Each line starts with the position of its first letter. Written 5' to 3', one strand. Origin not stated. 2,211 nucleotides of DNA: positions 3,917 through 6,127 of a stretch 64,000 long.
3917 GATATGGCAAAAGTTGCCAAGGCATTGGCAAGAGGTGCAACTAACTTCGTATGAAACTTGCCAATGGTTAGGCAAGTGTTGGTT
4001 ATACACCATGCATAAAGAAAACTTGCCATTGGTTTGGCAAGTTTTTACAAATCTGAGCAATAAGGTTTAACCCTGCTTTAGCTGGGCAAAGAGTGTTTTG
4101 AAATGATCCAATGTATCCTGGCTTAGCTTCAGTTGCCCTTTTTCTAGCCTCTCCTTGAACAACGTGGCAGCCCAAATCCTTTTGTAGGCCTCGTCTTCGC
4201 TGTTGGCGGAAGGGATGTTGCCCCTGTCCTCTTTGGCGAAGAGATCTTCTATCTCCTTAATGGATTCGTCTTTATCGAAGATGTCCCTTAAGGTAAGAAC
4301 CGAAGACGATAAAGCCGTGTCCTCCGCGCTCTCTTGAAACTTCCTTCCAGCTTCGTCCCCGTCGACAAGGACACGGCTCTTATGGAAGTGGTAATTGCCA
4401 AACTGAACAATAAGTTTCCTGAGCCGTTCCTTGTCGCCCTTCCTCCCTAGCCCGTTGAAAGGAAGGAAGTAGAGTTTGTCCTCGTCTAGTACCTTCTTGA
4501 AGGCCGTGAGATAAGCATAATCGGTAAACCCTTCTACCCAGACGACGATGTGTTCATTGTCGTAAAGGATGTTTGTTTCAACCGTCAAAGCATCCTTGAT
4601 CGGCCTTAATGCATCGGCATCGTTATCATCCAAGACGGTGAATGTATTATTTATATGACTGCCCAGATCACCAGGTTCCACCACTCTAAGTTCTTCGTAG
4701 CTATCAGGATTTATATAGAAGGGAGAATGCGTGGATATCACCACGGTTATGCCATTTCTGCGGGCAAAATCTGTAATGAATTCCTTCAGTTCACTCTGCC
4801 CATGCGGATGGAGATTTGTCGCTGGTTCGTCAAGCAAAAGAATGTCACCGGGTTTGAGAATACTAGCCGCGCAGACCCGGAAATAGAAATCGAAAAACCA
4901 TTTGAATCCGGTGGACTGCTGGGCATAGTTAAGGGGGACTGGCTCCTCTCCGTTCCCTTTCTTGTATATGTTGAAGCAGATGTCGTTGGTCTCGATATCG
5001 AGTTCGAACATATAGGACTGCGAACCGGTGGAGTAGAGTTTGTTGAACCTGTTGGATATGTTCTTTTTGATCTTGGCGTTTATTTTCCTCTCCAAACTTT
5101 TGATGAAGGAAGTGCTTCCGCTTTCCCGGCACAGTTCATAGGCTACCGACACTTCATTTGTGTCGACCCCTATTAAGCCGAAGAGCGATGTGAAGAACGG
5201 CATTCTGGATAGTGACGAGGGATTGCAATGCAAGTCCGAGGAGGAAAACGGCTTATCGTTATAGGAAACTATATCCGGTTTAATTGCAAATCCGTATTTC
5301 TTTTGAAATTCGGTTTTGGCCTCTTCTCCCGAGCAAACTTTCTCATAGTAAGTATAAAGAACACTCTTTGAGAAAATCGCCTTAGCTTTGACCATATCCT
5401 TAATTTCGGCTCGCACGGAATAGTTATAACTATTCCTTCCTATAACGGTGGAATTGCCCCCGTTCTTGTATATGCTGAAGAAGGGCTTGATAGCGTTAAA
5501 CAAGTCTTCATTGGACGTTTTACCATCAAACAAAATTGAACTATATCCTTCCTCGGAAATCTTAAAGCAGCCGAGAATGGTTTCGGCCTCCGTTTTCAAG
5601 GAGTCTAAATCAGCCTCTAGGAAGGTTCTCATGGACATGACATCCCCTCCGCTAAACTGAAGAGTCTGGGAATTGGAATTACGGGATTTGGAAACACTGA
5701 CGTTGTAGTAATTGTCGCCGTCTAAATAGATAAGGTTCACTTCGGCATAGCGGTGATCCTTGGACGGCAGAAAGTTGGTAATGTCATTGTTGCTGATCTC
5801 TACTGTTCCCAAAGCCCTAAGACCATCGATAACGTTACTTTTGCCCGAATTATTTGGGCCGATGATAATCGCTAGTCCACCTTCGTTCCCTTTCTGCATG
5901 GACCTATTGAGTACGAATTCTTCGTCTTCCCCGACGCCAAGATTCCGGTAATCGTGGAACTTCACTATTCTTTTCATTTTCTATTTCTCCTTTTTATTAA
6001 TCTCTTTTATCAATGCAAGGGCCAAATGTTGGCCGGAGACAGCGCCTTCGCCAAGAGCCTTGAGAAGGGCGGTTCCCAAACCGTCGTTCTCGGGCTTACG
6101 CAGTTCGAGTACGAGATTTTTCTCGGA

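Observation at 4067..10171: Candidate multi-gene defence locus: HTH regulator plus OLD-family nuclease, a small NTase, and a SF1B helicase with a ~490-aa unknown N-terminal domain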

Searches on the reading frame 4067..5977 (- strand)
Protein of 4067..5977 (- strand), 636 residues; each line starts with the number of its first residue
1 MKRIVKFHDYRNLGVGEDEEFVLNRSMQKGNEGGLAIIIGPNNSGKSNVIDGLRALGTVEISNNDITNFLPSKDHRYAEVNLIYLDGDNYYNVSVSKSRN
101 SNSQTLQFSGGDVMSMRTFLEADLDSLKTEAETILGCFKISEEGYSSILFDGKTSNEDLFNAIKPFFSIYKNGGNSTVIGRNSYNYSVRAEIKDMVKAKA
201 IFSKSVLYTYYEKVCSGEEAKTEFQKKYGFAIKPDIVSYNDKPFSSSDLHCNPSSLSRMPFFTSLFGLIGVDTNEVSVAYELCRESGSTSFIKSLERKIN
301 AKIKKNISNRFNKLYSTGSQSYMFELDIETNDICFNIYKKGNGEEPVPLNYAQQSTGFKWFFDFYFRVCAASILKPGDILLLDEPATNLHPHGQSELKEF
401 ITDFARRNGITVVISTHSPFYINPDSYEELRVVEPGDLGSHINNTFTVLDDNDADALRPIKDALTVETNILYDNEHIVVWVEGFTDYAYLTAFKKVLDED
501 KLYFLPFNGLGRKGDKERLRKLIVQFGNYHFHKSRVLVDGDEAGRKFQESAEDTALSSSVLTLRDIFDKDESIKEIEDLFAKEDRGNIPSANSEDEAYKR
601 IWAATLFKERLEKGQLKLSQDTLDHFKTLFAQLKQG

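Call 6: search_protein_families(library=pfam, proteins=[window:4067-5977:-], max_evalue=0.01)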
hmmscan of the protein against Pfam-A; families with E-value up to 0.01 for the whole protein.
window:4067-5977:- (636 aa): 5 families
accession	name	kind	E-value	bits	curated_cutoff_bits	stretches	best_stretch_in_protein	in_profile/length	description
PF13304.12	AAA_21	-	1.2e-16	62.1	27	2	348-420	232-301/304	AAA domain, putative AbiEii toxin, Type IV TA system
PF13175.12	AAA_15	-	1.8e-12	48.1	32.1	1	298-421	255-373/374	AAA ATPase domain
PF02463.25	SMC_N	-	0.00012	22.1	40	1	33-103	24-109/220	RecF/RecN/SMC N terminal domain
PF13476.12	AAA_23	-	0.0049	18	27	1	18-152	12-139/201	AAA domain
PF13555.12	AAA_29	-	0.006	16.7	27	0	32-56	22-45/61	P-loop containing region of AAA domain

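Call 7: search_protein_families(library=padloc, proteins=[window:4067-5977:-], max_evalue=0.01)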
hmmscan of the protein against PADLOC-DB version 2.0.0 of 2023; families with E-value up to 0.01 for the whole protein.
window:4067-5977:- (636 aa): 102 families (the best 25 are shown)
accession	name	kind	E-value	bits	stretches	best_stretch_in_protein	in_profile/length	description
PDLC02980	AriA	-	2.3e-18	65.2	2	348-421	232-302/304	-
PDLC03878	NsnB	-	2e-16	58.7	1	368-487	228-334/345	-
PDLC02335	AbiLi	-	1.7e-14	51.7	1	35-426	78-244/326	AbiLi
PDLC02979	AriA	-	1.8e-13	49.1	1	35-421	25-372/373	-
PDLC02358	Old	-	2.5e-13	47.7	1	378-568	286-475/578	Old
PDLC00091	GajA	-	3.3e-13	47.3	2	378-491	298-407/627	AAA ATPase domain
PDLC04033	PD-T4-4_A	-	1.2e-12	45.8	1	328-422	283-370/460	-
PDLC00096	GajA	-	7.5e-12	42.8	2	379-571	291-458/630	AAA ATPase domain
PDLC04032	PD-T4-4_A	-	8e-11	39.5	1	302-422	276-391/474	-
PDLC00067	GajA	-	1.2e-10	38.5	1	379-503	307-424/604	AAA ATPase domain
PDLC04135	mad3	-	1.4e-10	39.3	1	33-419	22-324/374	mads_3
PDLC00071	GajA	-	7.6e-10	36.2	1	32-58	22-48/588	AAA ATPase domain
PDLC04175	HEC-01A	-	1.2e-09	35.7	1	377-443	269-333/363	-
PDLC00099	GajA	-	1.5e-09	35.4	2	5-56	6-52/626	AAA ATPase domain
PDLC00303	PtuA1|PtuA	-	1.8e-09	35.2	1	374-423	234-283/386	AAA ATPase domain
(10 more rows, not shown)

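Call 8: search_protein_families(library=ncbifam, proteins=[window:4067-5977:-], max_evalue=0.01)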
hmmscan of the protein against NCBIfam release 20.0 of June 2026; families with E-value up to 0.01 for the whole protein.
window:4067-5977:- (636 aa): 61 families (the best 25 are shown)
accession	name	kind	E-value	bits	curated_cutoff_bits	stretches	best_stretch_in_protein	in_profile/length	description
NF010155.0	PRK13634.1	equivalog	1.1e-08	34.8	413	1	368-418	154-205/290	energy-coupling factor ABC transporter ATP-binding protein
TIGR04521.1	ECF_ATPase_2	equivalog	1.1e-08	34.5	330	1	367-418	152-204/279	energy-coupling factor transporter ATPase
NF010171.0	PRK13652.1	equivalog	2.9e-08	33.1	476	1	368-419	146-198/277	cobalt transporter ATP-binding subunit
TIGR03740.1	galliderm_ABC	subfamily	8.8e-08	32.1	309.75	1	370-417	136-182/223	lantibiotic protection ABC transporter ATP-binding subunit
NF040873.1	AztA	equivalog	8.9e-08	31.9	220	1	370-419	131-179/191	zinc ABC transporter ATP-binding protein AztA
TIGR04520.1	ECF_ATPase_1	equivalog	1.7e-07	31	315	1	367-418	144-196/269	energy-coupling factor transporter ATPase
TIGR01166.1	cbiO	subfamily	2.4e-07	30.4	211.8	1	370-417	138-185/190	cobalt ABC transporter, ATP-binding protein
TIGR01189.1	ccmA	equivalog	1.8e-06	27.8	131.6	1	374-424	143-192/198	heme ABC exporter ATP-binding protein CcmA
NF010170.0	PRK13651.1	equivalog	2.4e-06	26.7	432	1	367-418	173-224/308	cobalt transporter ATP-binding subunit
NF010157.0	PRK13636.1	equivalog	4e-06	26.2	463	1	370-418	152-201/285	cobalt transporter ATP-binding subunit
TIGR01188.1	drrA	subfamily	5.2e-06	26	312.45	1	370-418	136-183/302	daunorubicin resistance ABC transporter, ATP-binding protein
NF010068.0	PRK13548.1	equivalog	6.6e-06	25.4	261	0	377-417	162-201/261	heme ABC transporter ATP-binding protein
NF002981.0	PRK03695.1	equivalog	7.3e-06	25.5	281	1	376-417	155-195/253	vitamin B12 ABC transporter ATP-binding protein BtuD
TIGR00972.1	3a0107s01c2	equivalog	1e-05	25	343.2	1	369-418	154-202/248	phosphate ABC transporter ATP-binding protein PstB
TIGR03608.1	L_ocin_972_ABC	subfamily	1.4e-05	24.6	254.85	1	369-419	145-194/206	putative bacteriocin export ABC transporter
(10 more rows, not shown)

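Call 9: search_protein_families(library=phrogs, proteins=[window:4067-5977:-], max_evalue=0.01)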
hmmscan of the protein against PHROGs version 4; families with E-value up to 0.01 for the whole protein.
window:4067-5977:- (636 aa): 10 families
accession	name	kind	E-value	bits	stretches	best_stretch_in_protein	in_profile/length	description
phrog_4747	-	unknown function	5.5e-15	56.4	2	351-555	303-514/610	-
phrog_9802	-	unknown function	1.3e-12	48.6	1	301-423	207-329/438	-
phrog_7507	-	unknown function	2.9e-11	44.4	1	296-425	332-453/483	-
phrog_3940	-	unknown function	1.2e-10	41.9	1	376-581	253-454/537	-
phrog_13167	-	unknown function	3.1e-10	40.5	1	304-423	267-383/477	-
phrog_14430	-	unknown function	2.3e-09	38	1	289-422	255-382/444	-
phrog_293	-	moron, auxiliary metabolic gene and host takeover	2.3e-09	36.8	1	369-419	278-329/1058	ABC transporter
phrog_8066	-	unknown function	0.0002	21.4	1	353-421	362-428/522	-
phrog_21420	-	unknown function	0.0038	16.8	0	376-423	525-571/654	-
phrog_77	-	DNA, RNA and nucleotide metabolism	0.0072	15.8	0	324-419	829-931/967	SbcC-like subunit of palindrome specific endonuclease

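Call 13: find_encoding_contigs(protein=window:4067-5977:-, flank=10000, max_places=10)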
Protein window:4067-5977:- (636 aa): 2 contigs read that carry it; 2 places shown.
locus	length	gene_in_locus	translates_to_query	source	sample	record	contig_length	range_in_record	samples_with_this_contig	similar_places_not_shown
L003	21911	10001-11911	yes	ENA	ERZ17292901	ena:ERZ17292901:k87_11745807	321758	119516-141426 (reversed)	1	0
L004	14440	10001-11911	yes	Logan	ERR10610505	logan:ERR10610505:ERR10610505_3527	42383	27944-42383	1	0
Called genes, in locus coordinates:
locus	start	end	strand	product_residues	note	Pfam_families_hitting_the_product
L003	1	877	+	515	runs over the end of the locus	-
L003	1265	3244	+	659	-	PF00535:Glycos_transf_2, PF10111:Glyco_tranf_2_2, PF13641:Glyco_tranf_2_3, PF04230:PS_pyruv_trans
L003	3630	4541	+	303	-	-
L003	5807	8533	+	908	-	PF13245:AAA_19, PF13604:AAA_30, PF01443:Viral_helicase1, PF09848:SLFN-g3_helicase (faint), PF01443:Viral_helicase1 (weak), PF13538:UvrD_C_2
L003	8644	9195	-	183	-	-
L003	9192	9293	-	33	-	-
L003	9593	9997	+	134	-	-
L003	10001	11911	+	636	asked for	PF13175:AAA_15, PF13304:AAA_21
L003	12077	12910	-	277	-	PF00165:HTH_AraC (weak), PF12833:HTH_18, PF00165:HTH_AraC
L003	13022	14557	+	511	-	PF01547:SBP_bac_1, PF13416:SBP_bac_8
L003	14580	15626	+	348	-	PF00528:BPD_transp_1 (weak)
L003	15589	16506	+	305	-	PF00528:BPD_transp_1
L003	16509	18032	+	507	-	PF00005:ABC_tran, PF13304:AAA_21 (faint)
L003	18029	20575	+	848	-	PF04616:Glyco_hydro_43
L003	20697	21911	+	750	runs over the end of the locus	PF26182:Ig_NUP210_5th (faint), PF26918:Ig_Eae (faint), PF02368:Big_2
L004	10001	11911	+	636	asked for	PF13175:AAA_15, PF13304:AAA_21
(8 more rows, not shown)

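Call 14: find_homologous_proteins(query=window:4067-5977:-, max_evalue=1e-10)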
Query window:4067-5977:- (636 aa): 517 proteins with E <= 1e-10 among 8000 candidates; the best 120 are listed.
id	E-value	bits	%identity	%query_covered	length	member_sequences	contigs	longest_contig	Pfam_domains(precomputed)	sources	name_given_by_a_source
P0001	1.2e-157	544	42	100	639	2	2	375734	PF13175.13,PF13304.13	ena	-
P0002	5.5e-114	400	38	92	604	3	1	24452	PF13175.13,PF13304.13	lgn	-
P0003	9.1e-113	396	35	100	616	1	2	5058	PF13175.13,PF13304.13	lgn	-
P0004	9.8e-110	386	43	64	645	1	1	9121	PF13175.13,PF13304.13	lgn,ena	-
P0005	3.2e-109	384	35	100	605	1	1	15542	PF13175.13,PF13304.13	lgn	-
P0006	1.6e-108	382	35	100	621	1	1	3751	PF13175.13,PF13304.13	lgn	-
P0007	5.2e-108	380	41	65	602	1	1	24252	PF13175.13,PF13304.13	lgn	-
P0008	1.2e-107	379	36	100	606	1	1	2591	PF13175.13,PF13304.13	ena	-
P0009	1.5e-107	379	35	100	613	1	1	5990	PF13175.13,PF13304.13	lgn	-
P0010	2.5e-107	378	36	100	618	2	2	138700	PF13175.13,PF13304.13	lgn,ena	-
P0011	2.6e-107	378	33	100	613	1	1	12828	PF13175.13,PF02463.26,PF13304.13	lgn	-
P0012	4.4e-107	377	36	100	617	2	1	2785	PF13175.13,PF13304.13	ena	-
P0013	3.2e-105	371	35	99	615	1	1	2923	PF13175.13,PF13304.13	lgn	-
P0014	5.5e-105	370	33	100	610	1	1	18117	PF13175.13,PF13304.13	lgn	-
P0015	8.9e-105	370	35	99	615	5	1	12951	PF13175.13,PF13304.13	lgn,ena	-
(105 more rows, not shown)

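Call 16: find_encoding_contigs(protein=P0001, flank=8000, max_places=4)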
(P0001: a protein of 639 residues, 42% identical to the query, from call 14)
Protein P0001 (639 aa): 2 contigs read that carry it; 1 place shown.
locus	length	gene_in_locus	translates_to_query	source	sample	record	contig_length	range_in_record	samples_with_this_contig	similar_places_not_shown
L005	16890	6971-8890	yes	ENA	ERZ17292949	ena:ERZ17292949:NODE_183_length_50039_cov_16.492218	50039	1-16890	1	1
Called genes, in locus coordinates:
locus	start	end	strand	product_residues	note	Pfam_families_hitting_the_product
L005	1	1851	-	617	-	?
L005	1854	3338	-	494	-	-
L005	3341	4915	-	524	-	PF03062:MBOAT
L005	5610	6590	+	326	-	-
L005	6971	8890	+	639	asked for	PF13175:AAA_15, PF13304:AAA_21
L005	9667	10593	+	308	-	-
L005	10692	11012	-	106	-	-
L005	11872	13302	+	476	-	PF13353:Fer4_12 (weak), PF04055:Radical_SAM, PF13186:SPASM (weak)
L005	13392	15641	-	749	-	PF00756:Esterase, PF02230:Abhydrolase_2 (weak)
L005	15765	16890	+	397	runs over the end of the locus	-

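Call 17: find_related_loci(query=window:4067-5977:-, collection=genome_contigs, flank=10000)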
Query window:4067-5977:- (636 aa) in genome_contigs; peptide patterns used: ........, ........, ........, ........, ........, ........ (x = any residue, [..] = any of these).
100 stretches matched a pattern; 1 encode a relative of the query (tblastn E <= 1e-3); 1 distinct loci.
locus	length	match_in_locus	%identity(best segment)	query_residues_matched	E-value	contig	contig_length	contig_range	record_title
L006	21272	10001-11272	41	206-634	7e-97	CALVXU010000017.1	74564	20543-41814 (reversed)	MAG: uncultured Bacilli bacterium isolate E21__bin313 genome assembly, contig: E21__k127_2512823, whole genome shotgun s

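Call 19: find_related_loci(query=A1, collection=metagenome_contigs, flank=10000)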
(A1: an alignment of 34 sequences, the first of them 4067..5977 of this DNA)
Query A1 (636 aa) in metagenome_contigs; peptide patterns used: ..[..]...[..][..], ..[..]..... (x = any residue, [..] = any of these).
600 stretches matched a pattern (row limit reached: there are more); 116 encode a relative of the query (tblastn E <= 1e-3); the best 80 are kept; 80 distinct loci.
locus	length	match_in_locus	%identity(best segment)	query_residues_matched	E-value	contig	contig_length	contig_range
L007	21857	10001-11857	35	1-635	2e-114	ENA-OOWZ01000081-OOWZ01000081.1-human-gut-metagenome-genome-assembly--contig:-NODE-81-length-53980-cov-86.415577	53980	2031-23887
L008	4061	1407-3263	35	1-635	7e-116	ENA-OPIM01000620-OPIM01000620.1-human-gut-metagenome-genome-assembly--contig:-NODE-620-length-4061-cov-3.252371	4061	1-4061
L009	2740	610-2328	35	1-585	2e-103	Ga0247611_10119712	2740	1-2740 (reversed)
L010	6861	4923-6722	33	2-630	3e-99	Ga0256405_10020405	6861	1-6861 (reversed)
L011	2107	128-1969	33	1-634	8e-103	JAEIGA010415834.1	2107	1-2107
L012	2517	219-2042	34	2-633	2e-101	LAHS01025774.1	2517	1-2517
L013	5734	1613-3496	34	1-633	2e-94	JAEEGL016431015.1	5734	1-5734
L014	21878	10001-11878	34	1-633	1e-91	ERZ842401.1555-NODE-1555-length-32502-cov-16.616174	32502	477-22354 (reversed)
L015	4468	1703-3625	33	1-635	1e-91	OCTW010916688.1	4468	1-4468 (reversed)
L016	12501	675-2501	40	1-633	2e-90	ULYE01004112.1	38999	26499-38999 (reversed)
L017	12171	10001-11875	33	1-633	7e-89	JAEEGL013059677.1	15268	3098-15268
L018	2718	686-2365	33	1-587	4e-91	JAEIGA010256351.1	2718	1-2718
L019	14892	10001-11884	32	1-633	5e-87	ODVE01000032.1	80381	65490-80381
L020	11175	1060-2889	33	3-633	7e-87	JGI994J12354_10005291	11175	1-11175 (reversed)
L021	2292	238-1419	39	225-633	1e-88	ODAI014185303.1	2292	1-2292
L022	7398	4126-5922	30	2-630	8e-84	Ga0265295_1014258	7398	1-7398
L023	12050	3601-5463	32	2-635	1e-83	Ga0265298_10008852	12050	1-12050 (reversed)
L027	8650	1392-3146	33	3-634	5e-74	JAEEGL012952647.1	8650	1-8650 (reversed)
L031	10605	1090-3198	39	13-585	4e-68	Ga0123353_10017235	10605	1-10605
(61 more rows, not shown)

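Call 47: search_solved_structures(query=A1, max_evalue=0.001)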
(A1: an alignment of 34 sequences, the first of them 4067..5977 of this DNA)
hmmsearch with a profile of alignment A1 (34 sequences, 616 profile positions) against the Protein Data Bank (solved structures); distinct sequences matched with E-value up to 0.001: 40.
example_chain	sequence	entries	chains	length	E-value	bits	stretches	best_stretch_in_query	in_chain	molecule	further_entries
6p74_A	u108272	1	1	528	4e-11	45.4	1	367-428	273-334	Putative ATP-dependent endonuclease of the OLD family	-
6zz6_A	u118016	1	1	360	7e-06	28.1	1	36-212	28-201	Structural maintenance of chromosomes protein 1,Structural maintenance of chromosomes prot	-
7tcg_B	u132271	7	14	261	7e-06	28.1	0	31-120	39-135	Bacitracin export ATP-binding protein BceA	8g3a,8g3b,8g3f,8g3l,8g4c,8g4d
8s5g_B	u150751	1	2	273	8.9e-06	27.8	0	31-120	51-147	Bacitracin export ATP-binding protein BceA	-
5lj9_A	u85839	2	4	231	1.1e-05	27.4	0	360-406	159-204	Macrolide export ATP-binding/permease protein MacB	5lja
3qkr_A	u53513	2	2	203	3.3e-05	25.9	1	37-198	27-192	DNA double-strand break repair rad50 ATPase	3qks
9kym_B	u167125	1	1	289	3.3e-05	25.9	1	366-405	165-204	Energy-coupling factor transporter ATP-binding protein EcfA2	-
4huq_A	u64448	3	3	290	3.3e-05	25.9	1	366-405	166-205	Energy-coupling factor transporter ATP-binding protein EcfA 1 | Energy-coupling factor transporter ATP-binding protein EcfA2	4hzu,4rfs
2nq2_C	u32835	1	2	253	3.3e-05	25.9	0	365-406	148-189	Hypothetical ABC transporter ATP-binding protein HI1470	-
3qku_A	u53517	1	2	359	4.1e-05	25.6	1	37-194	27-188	DNA double-strand break repair rad50 ATPase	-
1ii8_A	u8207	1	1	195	4.9e-05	25.3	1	37-195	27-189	Rad50 ABC-ATPase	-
3gfo_A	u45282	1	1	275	6.4e-05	24.9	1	365-405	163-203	Cobalt import ATP-binding protein cbiO 1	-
4yms_J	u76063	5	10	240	6.7e-05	24.9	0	365-404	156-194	ABC-type polar amino acid transport system, ATPase component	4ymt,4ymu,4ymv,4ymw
7tch_B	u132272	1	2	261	7.6e-05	24.7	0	31-120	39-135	Bacitracin export ATP-binding protein BceA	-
8ee4_A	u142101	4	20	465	8.5e-05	24.5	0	359-425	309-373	PtuA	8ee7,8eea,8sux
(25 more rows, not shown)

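Call 53: search_protein_families(library=pfam, proteins=[L005:5610-6590:+, L005:9667-10593:+], max_evalue=0.001)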
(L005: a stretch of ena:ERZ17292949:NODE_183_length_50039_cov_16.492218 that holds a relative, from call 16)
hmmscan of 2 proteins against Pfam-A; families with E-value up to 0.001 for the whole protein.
L005:5610-6590:+ (326 aa): 0 families

L005:9667-10593:+ (308 aa): 0 families

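Call 72: search_protein_families(library=padloc, alignment_id=A1, max_evalue=0.00001)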
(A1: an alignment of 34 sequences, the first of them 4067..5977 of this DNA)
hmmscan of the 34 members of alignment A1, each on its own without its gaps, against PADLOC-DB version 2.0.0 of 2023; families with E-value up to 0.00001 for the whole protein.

A. member 1, window:4067-5977:- (636 aa): 53 families (the best 25 are shown)
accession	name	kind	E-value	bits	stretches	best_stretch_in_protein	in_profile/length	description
PDLC02980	AriA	-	2.3e-18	65.2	2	348-421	232-302/304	-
PDLC03878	NsnB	-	2e-16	58.7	1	368-487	228-334/345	-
PDLC02335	AbiLi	-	1.7e-14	51.7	1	35-426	78-244/326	AbiLi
PDLC02979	AriA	-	1.8e-13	49.1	1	35-421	25-372/373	-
PDLC02358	Old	-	2.5e-13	47.7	1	378-568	286-475/578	Old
PDLC00091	GajA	-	3.3e-13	47.3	1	378-491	298-407/627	AAA ATPase domain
PDLC04033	PD-T4-4_A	-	1.2e-12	45.8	1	328-422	283-370/460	-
PDLC00096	GajA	-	7.5e-12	42.8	1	379-571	291-458/630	AAA ATPase domain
PDLC04032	PD-T4-4_A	-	8e-11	39.5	1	302-422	276-391/474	-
PDLC00067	GajA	-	1.2e-10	38.5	1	379-503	307-424/604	AAA ATPase domain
PDLC04135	mad3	-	1.4e-10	39.3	1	33-419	22-324/374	mads_3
PDLC00071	GajA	-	7.6e-10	36.2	0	32-58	22-48/588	AAA ATPase domain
PDLC04175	HEC-01A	-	1.2e-09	35.7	0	377-443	269-333/363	-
PDLC00099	GajA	-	1.5e-09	35.4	0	5-56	6-52/626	AAA ATPase domain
PDLC00303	PtuA1|PtuA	-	1.8e-09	35.2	1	374-423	234-283/386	AAA ATPase domain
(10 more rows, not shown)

B. families by the number of members that match (of 34 scanned): 117 families (the first 25 are shown)
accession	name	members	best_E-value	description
PDLC02979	AriA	34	5.1e-22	-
PDLC02980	AriA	34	5.7e-22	-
PDLC02358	Old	34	2.3e-19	Old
PDLC02335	AbiLi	34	3.6e-19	AbiLi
PDLC04135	mad3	34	1.5e-18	mads_3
PDLC03878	NsnB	34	1.6e-18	-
PDLC00091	GajA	34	5.9e-16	AAA ATPase domain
PDLC00303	PtuA1|PtuA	34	8.1e-15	AAA ATPase domain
PDLC04178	HEC-01A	34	8.5e-15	-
PDLC04176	HEC-01A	34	1.1e-13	-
PDLC04182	HEC-01A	34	1.8e-13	-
PDLC00096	GajA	34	2.5e-13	AAA ATPase domain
PDLC04393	PDC-M07A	34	2.6e-12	-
PDLC04180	HEC-01A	34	4.3e-12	-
PDLC04389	PDC-M07A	34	1.3e-10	-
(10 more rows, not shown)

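Call 81: find_related_loci(query=A1, collection=viral_contigs, flank=8000)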
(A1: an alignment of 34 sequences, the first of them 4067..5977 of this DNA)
Query A1 (636 aa) in viral_contigs; peptide patterns used: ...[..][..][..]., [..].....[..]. (x = any residue, [..] = any of these).
600 stretches matched a pattern (row limit reached: there are more); 1 encode a relative of the query (tblastn E <= 1e-3); 1 distinct loci.
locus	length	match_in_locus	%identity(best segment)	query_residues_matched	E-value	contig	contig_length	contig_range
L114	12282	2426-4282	30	1-633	4e-61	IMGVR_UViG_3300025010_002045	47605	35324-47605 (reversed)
